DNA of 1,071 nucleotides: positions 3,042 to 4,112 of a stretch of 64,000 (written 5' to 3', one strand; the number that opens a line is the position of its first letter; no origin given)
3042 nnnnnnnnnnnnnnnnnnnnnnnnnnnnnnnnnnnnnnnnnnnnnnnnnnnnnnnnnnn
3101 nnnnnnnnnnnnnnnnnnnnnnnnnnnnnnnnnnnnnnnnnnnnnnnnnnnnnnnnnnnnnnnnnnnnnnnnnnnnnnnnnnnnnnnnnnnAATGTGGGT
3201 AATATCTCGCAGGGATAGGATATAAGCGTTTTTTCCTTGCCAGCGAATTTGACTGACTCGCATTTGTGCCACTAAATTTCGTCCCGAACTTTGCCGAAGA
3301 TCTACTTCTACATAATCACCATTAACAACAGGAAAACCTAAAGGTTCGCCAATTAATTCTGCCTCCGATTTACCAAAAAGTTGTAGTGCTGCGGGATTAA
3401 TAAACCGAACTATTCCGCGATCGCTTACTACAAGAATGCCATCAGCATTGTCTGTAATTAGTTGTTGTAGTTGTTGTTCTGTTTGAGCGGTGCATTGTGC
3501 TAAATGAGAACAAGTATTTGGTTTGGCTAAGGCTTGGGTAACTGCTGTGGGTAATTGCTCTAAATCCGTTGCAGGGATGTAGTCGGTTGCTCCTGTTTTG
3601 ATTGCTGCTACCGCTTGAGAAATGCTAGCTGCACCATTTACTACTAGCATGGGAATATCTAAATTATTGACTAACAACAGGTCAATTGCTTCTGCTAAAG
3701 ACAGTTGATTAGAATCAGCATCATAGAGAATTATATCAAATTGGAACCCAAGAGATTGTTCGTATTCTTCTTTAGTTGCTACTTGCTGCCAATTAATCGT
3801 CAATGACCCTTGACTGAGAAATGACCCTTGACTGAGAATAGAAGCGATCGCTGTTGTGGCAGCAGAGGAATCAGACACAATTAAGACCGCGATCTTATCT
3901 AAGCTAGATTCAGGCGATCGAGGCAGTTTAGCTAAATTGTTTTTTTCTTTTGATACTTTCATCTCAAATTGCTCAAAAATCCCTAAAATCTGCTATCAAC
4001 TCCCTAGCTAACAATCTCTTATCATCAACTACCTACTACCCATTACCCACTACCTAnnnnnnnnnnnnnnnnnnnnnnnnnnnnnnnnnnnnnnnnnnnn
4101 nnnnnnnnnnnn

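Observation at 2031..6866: Contiguous kaiA3-kaiB3-kaiC3 operon running into a hybrid kinase with an atypical N-terminal receiver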

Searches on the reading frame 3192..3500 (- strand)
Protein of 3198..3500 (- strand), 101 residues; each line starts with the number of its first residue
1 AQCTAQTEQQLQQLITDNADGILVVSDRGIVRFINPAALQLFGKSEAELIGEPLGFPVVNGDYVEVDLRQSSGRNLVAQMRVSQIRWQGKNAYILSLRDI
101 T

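Call 75: search_protein_families(library=pfam, proteins=[window:3198-3500:-], max_evalue=5)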
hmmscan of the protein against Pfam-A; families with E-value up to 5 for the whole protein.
window:3198-3500:- (101 aa): 6 families
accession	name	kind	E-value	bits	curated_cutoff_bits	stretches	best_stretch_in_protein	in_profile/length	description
PF13426.13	PAS_9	-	7.6e-10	39.4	27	1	20-101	2-102/103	PAS domain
PF00989.32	PAS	-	8.4e-10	39.1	22.6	1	10-63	2-55/113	PAS fold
PF13188.13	PAS_8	-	1.2e-07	31.8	21.8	1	10-60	2-51/65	PAS domain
PF24820.1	Diguanyl_cycl_sensor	-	3.7e-05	24.1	28.1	1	15-52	2-39/109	Diguanylate cyclase-like sensor domain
PF08448.16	PAS_4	-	8.1e-05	23.3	23.1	1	20-57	6-42/110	PAS fold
PF18914.6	DUF5666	-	0.072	13.8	27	1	58-79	36-57/60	Domain of unknown function (DUF5666)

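Call 86: find_related_loci(query=A7, collection=genome_contigs, flank=6000)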
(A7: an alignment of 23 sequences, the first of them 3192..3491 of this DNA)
Query A7 (100 aa) in genome_contigs; peptide patterns used: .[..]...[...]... (x = any residue, [..] = any of these).
179 stretches matched a pattern; 158 encode a relative of the query (tblastn E <= 1e-3); the best 80 are kept; 79 distinct loci.
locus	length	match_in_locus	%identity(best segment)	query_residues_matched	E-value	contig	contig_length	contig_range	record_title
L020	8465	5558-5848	61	3-99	4e-36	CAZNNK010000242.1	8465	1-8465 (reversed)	MAG TPA_asm: uncultured Coleofasciculus sp. isolate binchicken_co15_51 genome assembly, contig: NODE_6822_length_8465_co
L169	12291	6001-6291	58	3-99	2e-35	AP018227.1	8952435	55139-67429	Calothrix parasitica NIES-267 DNA, nearly complete genome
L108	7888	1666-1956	58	3-99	1e-35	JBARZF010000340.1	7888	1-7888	MAG: Rivularia sp. (in: cyanobacteria) isolate MFD12149_ilm_asm_bin21 k127_167115, whole genome shotgun sequence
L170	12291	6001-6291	60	3-99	3e-35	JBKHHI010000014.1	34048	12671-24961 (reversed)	MAG: Coleofasciculus sp. isolate D1M07_1 NODE_383_length_34048_cov_17.567146, whole genome shotgun sequence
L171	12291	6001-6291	59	3-99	6e-35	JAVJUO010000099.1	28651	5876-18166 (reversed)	MAG: Coleofasciculus sp. C1-SOL-03 k141_43438, whole genome shotgun sequence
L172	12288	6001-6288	55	3-98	2e-34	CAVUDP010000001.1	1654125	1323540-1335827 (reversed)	MAG: uncultured cyanobacterium isolate MFD03250.bin.1.115 genome assembly, contig: contig_201, whole genome shotgun sequ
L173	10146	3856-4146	59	3-99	4e-34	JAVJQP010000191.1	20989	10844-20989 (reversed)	MAG: Coleofasciculus sp. D1-CHI-01 k141_16754, whole genome shotgun sequence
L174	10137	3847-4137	57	3-99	1e-33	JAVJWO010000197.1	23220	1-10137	MAG: Coleofasciculus chthonoplastes F2-STO-03 k141_44586, whole genome shotgun sequence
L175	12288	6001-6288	56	3-98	2e-33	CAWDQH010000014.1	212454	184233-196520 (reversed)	MAG: uncultured cyanobacterium isolate MFD03250.bin.4.105 genome assembly, contig: contig_15365, whole genome shotgun se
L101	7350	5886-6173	55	3-98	2e-33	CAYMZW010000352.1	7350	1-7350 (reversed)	MAG TPA_asm: uncultured Rivularia sp. isolate SRP063590_co1_49 genome assembly, contig: NODE_10743_length_7350_cov_116.4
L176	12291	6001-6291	55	3-99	7e-33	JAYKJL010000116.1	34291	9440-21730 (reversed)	MAG: Nostocales cyanobacterium 94392 NODE_10974533, whole genome shotgun sequence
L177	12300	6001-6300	60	7-98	6e-33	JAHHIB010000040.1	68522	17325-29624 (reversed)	MAG: Scytonema hyalinum WJT4-NPBG1 scaffold_170_c1, whole genome shotgun sequence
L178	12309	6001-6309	59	5-99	5e-33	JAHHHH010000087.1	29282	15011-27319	MAG: Iphinoe sp. HA4291-MV1 scaffold_579_c1, whole genome shotgun sequence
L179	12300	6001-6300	60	7-98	5e-33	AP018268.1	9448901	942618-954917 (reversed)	Scytonema sp. NIES-4073 DNA, nearly complete genome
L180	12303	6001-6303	59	7-99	3e-33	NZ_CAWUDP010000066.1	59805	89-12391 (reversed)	Scytonema sp. PCC 10023 isolate Scytonema sp. PCC 10023 NODE_68_length_59805_cov_93.689506, whole genome shotgun sequenc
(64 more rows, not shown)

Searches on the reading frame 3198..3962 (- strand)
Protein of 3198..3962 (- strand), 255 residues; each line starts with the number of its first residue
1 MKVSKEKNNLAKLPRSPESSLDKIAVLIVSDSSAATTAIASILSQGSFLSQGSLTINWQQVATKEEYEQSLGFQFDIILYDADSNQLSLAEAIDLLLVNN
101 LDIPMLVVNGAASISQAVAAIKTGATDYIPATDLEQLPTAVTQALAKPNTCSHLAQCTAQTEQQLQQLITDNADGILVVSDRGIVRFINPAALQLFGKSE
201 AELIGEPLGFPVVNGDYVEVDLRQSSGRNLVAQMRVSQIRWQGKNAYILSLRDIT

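Call 22: find_related_loci(query=A3, collection=genome_contigs, flank=10000)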
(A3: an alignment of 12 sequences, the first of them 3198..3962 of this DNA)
Query A3 (255 aa) in genome_contigs; peptide patterns used: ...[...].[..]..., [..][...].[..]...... (x = any residue, [..] = any of these).
224 stretches matched a pattern; 134 encode a relative of the query (tblastn E <= 1e-3); the best 80 are kept; 80 distinct loci.
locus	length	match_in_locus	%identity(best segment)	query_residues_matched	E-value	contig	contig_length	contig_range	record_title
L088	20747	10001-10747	58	1-255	2e-92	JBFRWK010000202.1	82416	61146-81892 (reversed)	MAG: Xenococcaceae cyanobacterium isolate 05_out_wi_poop_bin.3 05outWiPooB3_c_000001884390, whole genome shotgun sequenc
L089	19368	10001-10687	54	19-255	7e-69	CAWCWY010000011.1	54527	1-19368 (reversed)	MAG: uncultured cyanobacterium isolate MFD03250.bin.2.89 genome assembly, contig: contig_18083, whole genome shotgun seq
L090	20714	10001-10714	46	12-255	5e-63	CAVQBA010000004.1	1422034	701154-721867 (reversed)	MAG: uncultured cyanobacterium isolate MFD03250.bin.2.83 genome assembly, contig: contig_18463, whole genome shotgun seq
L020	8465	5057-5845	41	26-255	1e-53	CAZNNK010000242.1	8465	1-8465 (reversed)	MAG TPA_asm: uncultured Coleofasciculus sp. isolate binchicken_co15_51 genome assembly, contig: NODE_6822_length_8465_co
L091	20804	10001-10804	38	24-255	2e-53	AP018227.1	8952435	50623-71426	Calothrix parasitica NIES-267 DNA, nearly complete genome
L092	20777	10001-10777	41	26-255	1e-52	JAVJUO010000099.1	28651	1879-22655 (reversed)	MAG: Coleofasciculus sp. C1-SOL-03 k141_43438, whole genome shotgun sequence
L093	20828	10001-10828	40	8-255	2e-51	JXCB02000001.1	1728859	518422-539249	Tolypothrix campylonemoides VB511288 scaffold_000, whole genome shotgun sequence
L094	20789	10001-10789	42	26-255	3e-51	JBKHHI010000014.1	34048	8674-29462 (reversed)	MAG: Coleofasciculus sp. isolate D1M07_1 NODE_383_length_34048_cov_17.567146, whole genome shotgun sequence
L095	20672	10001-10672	44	23-255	1e-52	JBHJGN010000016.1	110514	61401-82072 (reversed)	MAG: Cyanophyceae cyanobacterium isolate sb_S3C1218_1 S3Ck141_347723, whole genome shotgun sequence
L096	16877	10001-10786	40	22-255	2e-50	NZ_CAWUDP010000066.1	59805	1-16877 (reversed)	Scytonema sp. PCC 10023 isolate Scytonema sp. PCC 10023 NODE_68_length_59805_cov_93.689506, whole genome shotgun sequenc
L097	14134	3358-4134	39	26-255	7e-50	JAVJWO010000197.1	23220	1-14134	MAG: Coleofasciculus chthonoplastes F2-STO-03 k141_44586, whole genome shotgun sequence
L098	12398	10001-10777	39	26-255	6e-50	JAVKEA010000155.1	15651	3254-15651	MAG: Coleofasciculus sp. E2-BRE-01 k141_46919, whole genome shotgun sequence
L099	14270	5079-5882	38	24-255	1e-49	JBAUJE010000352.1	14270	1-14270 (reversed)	MAG: Coleofasciculaceae cyanobacterium isolate MFD12152_ilm_asm_bin12 k127_67106, whole genome shotgun sequence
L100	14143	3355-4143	39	26-255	7e-49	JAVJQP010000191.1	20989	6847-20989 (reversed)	MAG: Coleofasciculus sp. D1-CHI-01 k141_16754, whole genome shotgun sequence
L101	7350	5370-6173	35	24-255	8e-49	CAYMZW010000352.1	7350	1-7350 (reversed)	MAG TPA_asm: uncultured Rivularia sp. isolate SRP063590_co1_49 genome assembly, contig: NODE_10743_length_7350_cov_116.4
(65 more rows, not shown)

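Call 40: search_solved_structures(query=A3, max_evalue=1)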
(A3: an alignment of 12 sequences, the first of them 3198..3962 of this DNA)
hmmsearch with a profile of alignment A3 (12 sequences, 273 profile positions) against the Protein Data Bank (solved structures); distinct sequences matched with E-value up to 1: 261 (the best 60 are shown).
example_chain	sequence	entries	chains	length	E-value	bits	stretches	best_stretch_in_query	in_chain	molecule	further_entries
8vc9_A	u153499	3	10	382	9e-13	51.5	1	11-150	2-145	Leptospira virulence regulator B (LvrB) | histidine kinase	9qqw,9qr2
3eq2_A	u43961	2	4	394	2e-12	50.4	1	14-160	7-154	Probable two-component response regulator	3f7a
1zy2_A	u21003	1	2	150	1.5e-11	47.6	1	14-150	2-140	transcriptional regulator NtrC1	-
5ep0_A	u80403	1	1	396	5.6e-11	45.6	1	11-138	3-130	Putative repressor protein luxO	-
6oap_A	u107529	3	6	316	6.4e-11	45.4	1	55-181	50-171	Dual sensor histidine kinase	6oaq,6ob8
4l4u_A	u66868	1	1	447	3.9e-10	42.9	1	12-145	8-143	Transcriptional regulator (NtrC family)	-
9xzo_A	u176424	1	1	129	6.9e-10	42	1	14-134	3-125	De novo protein M1X0B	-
1ny5_A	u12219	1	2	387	9.2e-10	41.7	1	14-145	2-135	transcriptional regulator (NtrC family)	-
1kgs_A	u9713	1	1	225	1.8e-09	40.7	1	12-144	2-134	DNA BINDING RESPONSE REGULATOR D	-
3luf_A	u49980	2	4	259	2.4e-09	40.3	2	10-114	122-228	Two-component system response regulator/GGDEF domain protein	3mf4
9of3_A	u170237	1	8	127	2.5e-09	40.2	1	13-114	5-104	PmrA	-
9of7_A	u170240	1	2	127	2.6e-09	40.2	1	13-114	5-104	PmrA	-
9of5_A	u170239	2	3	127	2.7e-09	40.1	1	13-114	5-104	PmrA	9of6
8imw_A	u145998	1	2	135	2.9e-09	40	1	12-114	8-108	Transcriptional regulator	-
1d5w_A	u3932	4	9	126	3.3e-09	39.8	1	14-114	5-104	TRANSCRIPTIONAL REGULATORY PROTEIN FIXJ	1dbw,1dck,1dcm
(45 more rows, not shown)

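Call 46: find_homologous_proteins(query=window:3198-3962:-, max_evalue=0.00001)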
Query window:3198-3962:- (255 aa): 5 proteins with E <= 0.00001 among 1474 candidates.
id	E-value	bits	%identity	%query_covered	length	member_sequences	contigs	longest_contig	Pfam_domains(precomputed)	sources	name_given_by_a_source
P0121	1.6e-46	177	41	90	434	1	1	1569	PF13426.14,PF13188.14,PF08448.17,PF02518.32,PF00512.32,PF00989.32,PF00072.31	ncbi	ncbi:MAG: histidine kinase dimerization/phospho-acceptor domain-containing protein, partial [Coleofa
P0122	8.7e-37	145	55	61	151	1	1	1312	-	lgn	-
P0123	7.1e-24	103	67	31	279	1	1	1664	PF13426.14,PF02518.32,PF00512.32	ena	-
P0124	1.5e-19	88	48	38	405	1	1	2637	PF13426.14,PF13188.14,PF08448.17,PF00989.32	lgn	-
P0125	1.1e-15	76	44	37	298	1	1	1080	PF13426.14,PF13188.14,PF08448.17,PF00989.32,PF00072.31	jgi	jgi:PAS domain-containing protein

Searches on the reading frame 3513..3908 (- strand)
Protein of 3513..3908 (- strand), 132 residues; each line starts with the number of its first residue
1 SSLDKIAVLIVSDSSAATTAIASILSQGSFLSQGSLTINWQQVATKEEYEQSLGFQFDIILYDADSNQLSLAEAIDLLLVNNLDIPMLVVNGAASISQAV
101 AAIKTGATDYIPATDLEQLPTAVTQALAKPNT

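Call 70: predict_structure(alignment_id=A6)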
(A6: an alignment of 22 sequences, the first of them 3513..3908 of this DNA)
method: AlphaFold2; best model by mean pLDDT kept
length: 132 residues; sequences in the alignment: 22
mean_pLDDT: 90.6   pTM: 0.86
mean pLDDT of the five models: 90.6, 90.1, 89.1, 84.9, 84.4
residues with pLDDT >= 90: 105; 70-90: 15; 50-70: 10; < 50: 2
segments of 3 or more residues with pLDDT < 50: none
pLDDT, mean of each block of 10 residues (from residue 1): 81 96 83 75 97 93 97 97 96 94 97 95 86 45
secondary structure, 60 per line:
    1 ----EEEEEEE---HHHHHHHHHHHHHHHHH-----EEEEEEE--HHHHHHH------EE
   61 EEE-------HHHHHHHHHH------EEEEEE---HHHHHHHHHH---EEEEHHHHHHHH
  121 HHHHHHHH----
elements in order: E5-11 H15-31 E37-43 H46-52 E59-63 H71-80 E87-92 H96-105 E109-112 H113-128

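Call 73: fold_search(model_id=the predicted structure, library=pdb)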
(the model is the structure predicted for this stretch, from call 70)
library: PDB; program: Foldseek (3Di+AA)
matches with E <= 10: 1852; with E <= 0.001: 300
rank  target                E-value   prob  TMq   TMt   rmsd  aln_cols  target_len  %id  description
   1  4qpj_C                4.0e-07  1.00  0.76  0.83   2.4       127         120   24  2.7 Angstrom Structure of a Phosphotransferase in Complex with a Receiver Domain (released 2015-07-15)
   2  6ont                  1.1e-06  1.00  0.74  0.80   2.2       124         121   16  Structure of the Francisella response regulator 1452 receiver domain (released 2020-03-25)
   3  3nnn_A                3.6e-06  1.00  0.76  0.83   2.2       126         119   20  BeF3 Activated DrrD Receiver Domain (released 2010-08-11)
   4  3f7a_A                3.6e-06  1.00  0.70  0.28   2.8       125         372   26  Structure of Orthorhombic crystal form of Pseudomonas aeruginosa RssB (released 2009-11-24)
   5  3f7a_B                3.8e-06  1.00  0.71  0.27   2.7       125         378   26  Structure of Orthorhombic crystal form of Pseudomonas aeruginosa RssB (released 2009-11-24)
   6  3cfy                  5.3e-06  1.00  0.69  0.70   3.0       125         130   22  Crystal structure of signal receiver domain of putative Luxo repressor protein from Vibrio parahaemolyticus (released 2008-03-18)
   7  8svz_B                6.0e-06  1.00  0.72  0.79   3.1       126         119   25  Structure of the Francisella response regulator KdpE receiver domain (released 2024-06-12)
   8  8svz_A                6.0e-06  1.00  0.70  0.76   3.1       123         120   25  Structure of the Francisella response regulator KdpE receiver domain (released 2024-06-12)
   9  7w9h_A                6.8e-06  1.00  0.72  0.79   2.5       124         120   20  Crystal structure of the receiver domain of the transcription regulator FleR from Pseudomonas aeruginosa (released 2022-12-14)
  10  5xso                  7.3e-06  1.00  0.74  0.50   2.3       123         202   18  Crystal structure of full-length FixJ from B. japonicum crystallized in space group C2221 (released 2018-05-23)
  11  6is1_B                7.3e-06  1.00  0.66  0.71   3.6       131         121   18  Crystal Structure of Staphylococcus aureus response regulator ArlR receiver domain in complex with BeF3 and Mg (released 2019-10-30)
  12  2pkx_A                7.7e-06  1.00  0.67  0.73   3.1       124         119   21  E.coli response regulator PhoP receiver domain (released 2007-05-22)
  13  5xt2_B                9.4e-06  1.00  0.74  0.49   2.4       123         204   17  Crystal structures of full-length FixJ from B. japonicum crystallized in space group P212121 (released 2018-05-23)
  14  1dbw_A                1.0e-05  1.00  0.73  0.77   2.4       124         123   20  CRYSTAL STRUCTURE OF FIXJ-N (released 1999-11-26)
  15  2zwm_A                1.0e-05  1.00  0.67  0.73   3.4       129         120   19  Crystal structure of YycF receiver domain from Bacillus subtilis (released 2009-07-14)
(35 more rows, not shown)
